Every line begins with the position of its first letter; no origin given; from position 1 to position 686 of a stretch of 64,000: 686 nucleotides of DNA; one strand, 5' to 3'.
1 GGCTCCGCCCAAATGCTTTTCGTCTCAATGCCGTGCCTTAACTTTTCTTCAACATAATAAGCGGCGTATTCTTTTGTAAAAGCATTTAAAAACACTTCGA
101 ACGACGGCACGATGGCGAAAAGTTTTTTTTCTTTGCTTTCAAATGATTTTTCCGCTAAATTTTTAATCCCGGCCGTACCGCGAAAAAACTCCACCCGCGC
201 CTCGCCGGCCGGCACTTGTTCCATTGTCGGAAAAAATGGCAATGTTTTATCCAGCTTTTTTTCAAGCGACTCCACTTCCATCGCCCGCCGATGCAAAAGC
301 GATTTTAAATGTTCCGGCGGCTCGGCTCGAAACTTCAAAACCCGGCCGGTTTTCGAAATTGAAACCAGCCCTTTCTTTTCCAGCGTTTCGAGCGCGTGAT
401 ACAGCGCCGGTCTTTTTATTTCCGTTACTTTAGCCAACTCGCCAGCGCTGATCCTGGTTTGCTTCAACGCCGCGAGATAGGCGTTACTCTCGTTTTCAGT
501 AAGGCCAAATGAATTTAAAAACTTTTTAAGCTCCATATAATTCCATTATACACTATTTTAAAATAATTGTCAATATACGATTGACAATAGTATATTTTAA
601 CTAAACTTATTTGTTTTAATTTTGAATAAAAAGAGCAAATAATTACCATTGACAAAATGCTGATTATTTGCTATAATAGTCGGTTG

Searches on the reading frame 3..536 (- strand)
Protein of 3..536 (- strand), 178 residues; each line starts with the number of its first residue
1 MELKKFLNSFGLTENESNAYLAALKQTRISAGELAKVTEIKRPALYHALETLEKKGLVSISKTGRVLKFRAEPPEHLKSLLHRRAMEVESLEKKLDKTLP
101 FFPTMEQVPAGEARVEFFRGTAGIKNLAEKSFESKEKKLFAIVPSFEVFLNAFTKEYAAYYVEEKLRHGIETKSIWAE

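Call 12: search_protein_families(library=pfam, proteins=[window:3-536:-], max_evalue=1)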
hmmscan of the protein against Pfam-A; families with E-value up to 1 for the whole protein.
window:3-536:- (178 aa): 15 families
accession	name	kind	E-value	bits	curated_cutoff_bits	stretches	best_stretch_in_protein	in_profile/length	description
PF01978.25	TrmB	-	1.1e-13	51.2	25.6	1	7-75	1-68/68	Sugar-specific transcriptional regulator TrmB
PF12802.13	MarR_2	-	0.00043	20.8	27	1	21-59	11-51/61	MarR family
PF01022.26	HTH_5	-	0.0014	18.9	22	1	28-59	15-46/47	Bacterial regulatory protein, arsR family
PF12840.13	HTH_20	-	0.0031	17.9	27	1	24-58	13-48/51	Helix-turn-helix domain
PF01047.28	MarR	-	0.0051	17.1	24.6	1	27-59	16-48/59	MarR family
PF13412.12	HTH_24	-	0.0054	16.7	21.9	1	27-58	16-47/48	Winged helix-turn-helix DNA-binding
PF08279.18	HTH_11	-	0.0055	17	25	1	21-62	6-48/55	HTH domain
PF09339.16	HTH_IclR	-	0.009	16.2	22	1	27-58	17-48/52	IclR helix-turn-helix domain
PF02082.26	Rrf2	-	0.011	16.4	30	1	20-60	14-55/132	Iron-dependent Transcriptional regulator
PF03551.20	PadR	-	0.015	15.7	27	1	37-63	26-52/75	Transcriptional regulator PadR-like family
PF25213.1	HVO_A0261_N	-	0.049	14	35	1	19-59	15-55/86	HVO_A0261 N-terminal domain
PF24270.1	HTH_Cmi2_C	-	0.06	14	27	1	20-60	80-120/125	Cmi2, C-terminal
PF00392.27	GntR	-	0.079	13.1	27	1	30-61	26-57/64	Bacterial regulatory proteins, gntR family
PF13545.12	HTH_Crp_2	-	0.13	12.7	27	1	28-62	22-55/70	Crp-like helix-turn-helix domain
PF06971.19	Put_DNA-bind_N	-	0.26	11.9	27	0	25-41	24-40/49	Putative DNA-binding protein N-terminus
